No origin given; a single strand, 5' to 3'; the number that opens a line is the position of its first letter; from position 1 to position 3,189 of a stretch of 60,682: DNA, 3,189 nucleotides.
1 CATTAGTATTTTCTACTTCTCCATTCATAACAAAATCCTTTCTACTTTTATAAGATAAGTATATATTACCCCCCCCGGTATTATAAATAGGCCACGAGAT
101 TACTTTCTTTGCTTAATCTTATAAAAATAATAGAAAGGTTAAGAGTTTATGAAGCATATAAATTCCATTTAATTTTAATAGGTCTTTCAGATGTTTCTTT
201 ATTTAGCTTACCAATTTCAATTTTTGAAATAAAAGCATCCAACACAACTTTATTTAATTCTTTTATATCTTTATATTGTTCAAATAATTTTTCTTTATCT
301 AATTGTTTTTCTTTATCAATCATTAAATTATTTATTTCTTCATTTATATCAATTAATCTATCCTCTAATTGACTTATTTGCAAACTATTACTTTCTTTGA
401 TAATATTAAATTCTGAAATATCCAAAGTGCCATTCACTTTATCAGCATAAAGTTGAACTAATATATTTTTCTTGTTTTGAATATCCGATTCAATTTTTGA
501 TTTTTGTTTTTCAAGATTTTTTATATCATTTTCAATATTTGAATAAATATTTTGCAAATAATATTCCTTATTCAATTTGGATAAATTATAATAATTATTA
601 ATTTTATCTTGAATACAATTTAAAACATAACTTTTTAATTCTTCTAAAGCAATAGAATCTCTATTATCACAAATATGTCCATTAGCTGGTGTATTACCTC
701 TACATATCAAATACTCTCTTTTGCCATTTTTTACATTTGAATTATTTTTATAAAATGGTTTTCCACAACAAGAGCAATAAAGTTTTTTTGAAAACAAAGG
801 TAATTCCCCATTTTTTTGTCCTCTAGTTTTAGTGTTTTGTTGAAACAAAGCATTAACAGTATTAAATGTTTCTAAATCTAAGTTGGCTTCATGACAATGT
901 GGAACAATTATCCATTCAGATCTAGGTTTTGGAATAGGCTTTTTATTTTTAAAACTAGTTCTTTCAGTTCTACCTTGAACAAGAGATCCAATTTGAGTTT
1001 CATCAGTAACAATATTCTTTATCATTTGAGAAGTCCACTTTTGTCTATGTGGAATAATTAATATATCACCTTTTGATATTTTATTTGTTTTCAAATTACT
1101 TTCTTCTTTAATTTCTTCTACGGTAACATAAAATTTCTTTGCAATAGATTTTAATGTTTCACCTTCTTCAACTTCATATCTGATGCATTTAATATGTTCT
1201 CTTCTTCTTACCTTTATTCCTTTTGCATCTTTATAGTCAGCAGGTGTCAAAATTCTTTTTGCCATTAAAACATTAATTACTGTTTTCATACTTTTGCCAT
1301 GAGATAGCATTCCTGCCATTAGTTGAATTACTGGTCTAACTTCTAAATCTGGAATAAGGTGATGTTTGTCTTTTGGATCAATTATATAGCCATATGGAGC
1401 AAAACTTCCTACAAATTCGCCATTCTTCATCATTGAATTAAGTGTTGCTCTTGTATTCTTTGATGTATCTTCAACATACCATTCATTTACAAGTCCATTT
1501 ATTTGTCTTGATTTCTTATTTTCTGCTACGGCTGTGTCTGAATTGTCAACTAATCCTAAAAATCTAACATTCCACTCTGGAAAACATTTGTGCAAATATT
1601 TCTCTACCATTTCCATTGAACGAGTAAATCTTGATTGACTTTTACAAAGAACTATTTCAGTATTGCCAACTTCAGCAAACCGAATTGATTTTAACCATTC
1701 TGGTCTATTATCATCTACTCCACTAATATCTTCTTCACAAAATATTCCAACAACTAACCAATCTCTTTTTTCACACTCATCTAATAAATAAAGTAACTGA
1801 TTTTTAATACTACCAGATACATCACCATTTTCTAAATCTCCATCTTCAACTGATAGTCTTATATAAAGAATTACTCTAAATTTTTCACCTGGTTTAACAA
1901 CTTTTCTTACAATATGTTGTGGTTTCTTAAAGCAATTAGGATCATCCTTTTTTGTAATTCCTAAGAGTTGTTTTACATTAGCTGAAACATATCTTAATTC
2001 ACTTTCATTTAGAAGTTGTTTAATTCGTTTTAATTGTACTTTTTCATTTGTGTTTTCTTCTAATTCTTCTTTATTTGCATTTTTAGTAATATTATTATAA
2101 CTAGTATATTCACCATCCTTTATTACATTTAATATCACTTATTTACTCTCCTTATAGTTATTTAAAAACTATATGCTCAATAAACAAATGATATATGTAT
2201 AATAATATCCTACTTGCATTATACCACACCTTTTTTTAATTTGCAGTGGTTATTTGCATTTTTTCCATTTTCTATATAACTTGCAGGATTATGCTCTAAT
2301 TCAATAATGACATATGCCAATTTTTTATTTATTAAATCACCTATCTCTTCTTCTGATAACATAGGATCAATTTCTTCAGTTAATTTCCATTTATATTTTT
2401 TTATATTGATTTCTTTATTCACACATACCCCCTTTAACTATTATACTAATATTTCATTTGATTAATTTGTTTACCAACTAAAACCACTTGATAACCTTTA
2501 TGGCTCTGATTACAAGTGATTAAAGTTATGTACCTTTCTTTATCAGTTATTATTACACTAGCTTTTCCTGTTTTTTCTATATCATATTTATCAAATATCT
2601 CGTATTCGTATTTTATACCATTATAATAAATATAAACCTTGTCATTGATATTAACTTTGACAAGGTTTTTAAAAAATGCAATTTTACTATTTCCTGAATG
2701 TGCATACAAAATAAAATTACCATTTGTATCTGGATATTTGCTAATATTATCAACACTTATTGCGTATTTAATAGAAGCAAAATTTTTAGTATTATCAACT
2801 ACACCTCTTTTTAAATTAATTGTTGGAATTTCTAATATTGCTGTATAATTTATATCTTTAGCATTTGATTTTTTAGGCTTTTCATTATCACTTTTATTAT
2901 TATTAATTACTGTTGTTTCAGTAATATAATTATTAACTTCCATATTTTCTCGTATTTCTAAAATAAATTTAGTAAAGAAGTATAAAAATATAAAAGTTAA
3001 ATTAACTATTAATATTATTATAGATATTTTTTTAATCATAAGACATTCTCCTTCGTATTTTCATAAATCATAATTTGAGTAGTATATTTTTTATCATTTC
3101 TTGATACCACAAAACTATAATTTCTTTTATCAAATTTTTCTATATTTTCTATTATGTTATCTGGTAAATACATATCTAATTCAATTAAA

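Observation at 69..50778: Two near-identical TA-C8 tracts may be the ICE junctions, so integration would build a hybrid promoter for the effector operon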

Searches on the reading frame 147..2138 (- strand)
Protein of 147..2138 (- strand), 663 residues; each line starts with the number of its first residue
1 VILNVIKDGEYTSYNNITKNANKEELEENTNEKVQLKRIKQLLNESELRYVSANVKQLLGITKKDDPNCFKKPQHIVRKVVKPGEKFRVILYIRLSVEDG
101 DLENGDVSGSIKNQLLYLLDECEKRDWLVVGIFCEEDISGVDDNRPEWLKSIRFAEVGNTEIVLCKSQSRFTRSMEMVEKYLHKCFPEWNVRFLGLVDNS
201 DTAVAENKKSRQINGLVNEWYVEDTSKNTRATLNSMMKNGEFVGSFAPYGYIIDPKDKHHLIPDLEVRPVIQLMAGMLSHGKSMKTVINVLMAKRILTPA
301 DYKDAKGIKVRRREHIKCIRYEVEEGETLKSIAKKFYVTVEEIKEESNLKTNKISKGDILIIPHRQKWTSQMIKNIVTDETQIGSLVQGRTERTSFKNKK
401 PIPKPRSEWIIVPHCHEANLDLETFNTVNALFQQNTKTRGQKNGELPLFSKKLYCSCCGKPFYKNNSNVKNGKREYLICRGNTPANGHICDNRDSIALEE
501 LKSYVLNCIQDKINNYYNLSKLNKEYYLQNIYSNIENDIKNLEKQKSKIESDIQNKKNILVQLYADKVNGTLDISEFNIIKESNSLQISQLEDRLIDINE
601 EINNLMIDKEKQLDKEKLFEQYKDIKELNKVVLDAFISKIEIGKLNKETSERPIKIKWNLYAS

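Call 7: search_protein_families(library=pfam, proteins=[window:147-2138:-], max_evalue=0.001)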
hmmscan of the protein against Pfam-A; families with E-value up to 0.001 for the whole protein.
window:147-2138:- (663 aa): 5 families
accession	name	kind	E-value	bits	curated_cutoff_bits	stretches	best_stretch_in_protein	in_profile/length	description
PF00239.26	Resolvase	-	2.6e-17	63.7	23.3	1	89-241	1-144/145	Resolvase, N terminal domain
PF13408.12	Zn_ribbon_recom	-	5.1e-09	36.8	25.3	1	448-507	1-55/58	Recombinase zinc beta ribbon domain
PF01476.26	LysM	-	1.3e-08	35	20.9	1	321-363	1-43/43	LysM domain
PF07508.19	Recombinase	-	1.4e-08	35.3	21.1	1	270-434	6-101/102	Recombinase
PF14287.11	DUF4368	-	1e-05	26.1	25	1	618-657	18-59/67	Domain of unknown function (DUF4368)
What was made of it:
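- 147..2138 (-): Large serine recombinase, 663 aa, with DUF4368 at the C-terminus and a LysM insertion. It is transcribed towards site L, with no terminator in between. Pfam (call 7).
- On Large serine recombinase, DUF4368 multi-targeting clade: PF14287 26.1 bits against a cut-off of 25, residues 618-657 (call 7).
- Checked: The serine recombinase ORF (147..2138, minus strand) has Resolvase, Recombinase, zinc-ribbon and DUF4368 domains (call 7), and its stop lies 70 nt from the tract.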

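Call 13: find_encoding_contigs(protein=window:147-2138:-, flank=10000, max_places=10)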
Protein window:147-2138:- (663 aa): no gene with exactly this product is on record in the collection.

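Call 21: find_encoding_contigs(protein=window:150-2138:-, flank=10000, max_places=10)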
Protein seq(663 aa) (663 aa): no gene with exactly this product is on record in the collection.
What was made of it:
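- Tried and rejected: Exact look-ups of the recombinase with a V or an M start found no record (calls 13, 21).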

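Call 22: find_related_loci(query=window:147-2138:-, collection=genome_contigs, flank=10000)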
Query window:147-2138:- (663 aa) in genome_contigs; peptide patterns used: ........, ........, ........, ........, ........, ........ (x = any residue, [..] = any of these).
65 stretches matched a pattern; 10 encode a relative of the query (tblastn E <= 1e-3); 10 distinct loci.
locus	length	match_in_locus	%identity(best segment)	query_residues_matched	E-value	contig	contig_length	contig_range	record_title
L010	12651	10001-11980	78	1-661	0e+0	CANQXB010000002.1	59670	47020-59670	MAG: uncultured Bacilli bacterium isolate Lapin-024__bin107 genome assembly, contig: Lapin-024__NODE_614_length_59670_co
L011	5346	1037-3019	71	1-663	0e+0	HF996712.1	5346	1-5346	Clostridium sp. CAG:1219 genomic scaffold, scf28, whole genome shotgun sequence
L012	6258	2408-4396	72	1-662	0e+0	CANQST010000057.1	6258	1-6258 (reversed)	MAG: uncultured Bacilli bacterium isolate Lapin-032__bin60 genome assembly, contig: Lapin-032__NODE_15919_length_6258_co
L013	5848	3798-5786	72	1-662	0e+0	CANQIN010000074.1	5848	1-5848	MAG: uncultured Bacilli bacterium isolate Lapin-028__bin56 genome assembly, contig: Lapin-028__NODE_14734_length_5848_co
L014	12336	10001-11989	69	1-663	0e+0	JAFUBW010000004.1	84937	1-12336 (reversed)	MAG: Bacilli bacterium isolate RGIG4353 Roe_deer_Jejunum-2__c90, whole genome shotgun sequence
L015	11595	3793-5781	69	1-662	0e+0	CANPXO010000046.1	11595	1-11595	MAG: uncultured Bacilli bacterium isolate Lapin-004__bin27 genome assembly, contig: Lapin-004__NODE_7537_length_11595_co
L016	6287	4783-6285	77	1-504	0e+0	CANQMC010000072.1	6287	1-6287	MAG: uncultured Bacilli bacterium isolate Lapin-014__bin58 genome assembly, contig: Lapin-014__NODE_11118_length_6287_co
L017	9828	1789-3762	58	1-663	0e+0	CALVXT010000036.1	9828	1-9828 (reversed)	MAG: uncultured Bacilli bacterium isolate BRZ_EG__bin5 genome assembly, contig: BRZ_EG__NODE_9836_length_9828_cov_4.3835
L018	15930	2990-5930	26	87-660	6e-37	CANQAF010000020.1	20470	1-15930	MAG: uncultured Bacilli bacterium isolate Lapin-002__bin35 genome assembly, contig: Lapin-002__NODE_3390_length_20470_co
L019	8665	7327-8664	27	74-581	2e-35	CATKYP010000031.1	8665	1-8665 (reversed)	MAG TPA_asm: uncultured Bacilli bacterium isolate MGG03511_1680015467 genome assembly, contig: ERR2752428_2548, whole ge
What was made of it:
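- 147..2138 (-): Relatives at 58-78% identity (call 22).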

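Call 27: find_related_loci(query=window:147-2138:-, collection=viral_contigs, flank=10000)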
Query window:147-2138:- (663 aa) in viral_contigs; peptide patterns used: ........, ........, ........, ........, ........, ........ (x = any residue, [..] = any of these).
5 stretches matched a pattern, but none encodes a relative of the query by tblastn (E <= 1e-3).

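Call 63: search_protein_families(library=ncbifam, proteins=[window:147-2138:-], max_evalue=0.01)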
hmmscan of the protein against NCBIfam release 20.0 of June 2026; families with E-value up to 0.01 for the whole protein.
window:147-2138:- (663 aa): 6 families
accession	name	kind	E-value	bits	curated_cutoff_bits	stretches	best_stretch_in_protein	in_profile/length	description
NF010723.1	PRK14125.1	equivalog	2e-06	27.6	60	1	314-364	28-86/87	cell division suppressor protein YneA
NF008050.0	PRK10783.1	equivalog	3.7e-05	22.2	508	1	305-367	330-392/457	murein transglycosylase D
NF050804.1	CellDivDipMCaul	equivalog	0.0001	21.3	900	1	308-378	174-245/634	cell division endopeptidase DipM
NF047755.1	LIC_10271_M23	exception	0.00018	21.3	180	1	320-414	26-117/207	LIC_10271 family cell wall hydrolase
NF041208.1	celldiv_DipM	equivalog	0.003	16.8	740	1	320-372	185-237/419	cell division endopeptidase DipM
NF052398.1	Agg_Promo_Fact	equivalog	0.0041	17.3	170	1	318-383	29-94/202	aggregation-promoting factor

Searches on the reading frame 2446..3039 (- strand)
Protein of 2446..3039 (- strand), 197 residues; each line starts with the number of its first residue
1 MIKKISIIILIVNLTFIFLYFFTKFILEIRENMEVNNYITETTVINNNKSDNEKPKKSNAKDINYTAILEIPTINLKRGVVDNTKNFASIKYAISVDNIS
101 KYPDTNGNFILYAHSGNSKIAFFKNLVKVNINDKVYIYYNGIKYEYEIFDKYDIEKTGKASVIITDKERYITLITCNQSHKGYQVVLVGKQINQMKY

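Call 7: search_protein_families(library=pfam, proteins=[window:2446-3039:-], max_evalue=0.001)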
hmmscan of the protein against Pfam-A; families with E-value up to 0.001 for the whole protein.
window:2446-3039:- (197 aa): 1 family
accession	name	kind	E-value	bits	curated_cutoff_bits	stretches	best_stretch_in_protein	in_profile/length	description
PF04203.18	Sortase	-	2e-18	66.8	26.6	1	69-186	1-119/125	Sortase domain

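Call 25: find_encoding_contigs(protein=window:2446-3039:-, flank=10000, max_places=10)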
Protein window:2446-3039:- (197 aa): 7 contigs read that carry it; 7 places shown.
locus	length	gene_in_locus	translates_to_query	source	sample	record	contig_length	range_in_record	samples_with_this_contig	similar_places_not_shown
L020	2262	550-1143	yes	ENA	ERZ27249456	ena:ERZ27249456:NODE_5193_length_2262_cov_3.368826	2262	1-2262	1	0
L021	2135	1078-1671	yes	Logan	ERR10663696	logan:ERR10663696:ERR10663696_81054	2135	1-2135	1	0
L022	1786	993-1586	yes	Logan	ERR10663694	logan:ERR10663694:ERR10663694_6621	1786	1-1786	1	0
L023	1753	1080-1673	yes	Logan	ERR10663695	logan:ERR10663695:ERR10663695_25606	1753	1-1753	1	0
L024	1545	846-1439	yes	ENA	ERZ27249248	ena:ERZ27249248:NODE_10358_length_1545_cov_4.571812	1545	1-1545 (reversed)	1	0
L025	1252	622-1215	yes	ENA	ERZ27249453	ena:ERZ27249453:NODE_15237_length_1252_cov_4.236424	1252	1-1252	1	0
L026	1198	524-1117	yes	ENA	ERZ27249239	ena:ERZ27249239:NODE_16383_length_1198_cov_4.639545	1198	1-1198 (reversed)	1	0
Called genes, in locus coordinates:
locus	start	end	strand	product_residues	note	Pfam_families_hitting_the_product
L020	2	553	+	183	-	?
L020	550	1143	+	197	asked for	PF04203:Sortase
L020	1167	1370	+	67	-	-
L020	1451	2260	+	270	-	?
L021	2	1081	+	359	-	?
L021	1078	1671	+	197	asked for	PF04203:Sortase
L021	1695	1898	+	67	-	-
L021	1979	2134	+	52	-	?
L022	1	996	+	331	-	?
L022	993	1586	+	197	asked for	PF04203:Sortase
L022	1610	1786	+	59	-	?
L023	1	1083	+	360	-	?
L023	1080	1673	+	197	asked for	PF04203:Sortase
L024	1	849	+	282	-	?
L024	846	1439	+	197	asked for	PF04203:Sortase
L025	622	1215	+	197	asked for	PF04203:Sortase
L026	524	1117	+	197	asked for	PF04203:Sortase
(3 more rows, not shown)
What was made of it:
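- Tried and rejected: Too short to reach the left junction (call 25).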
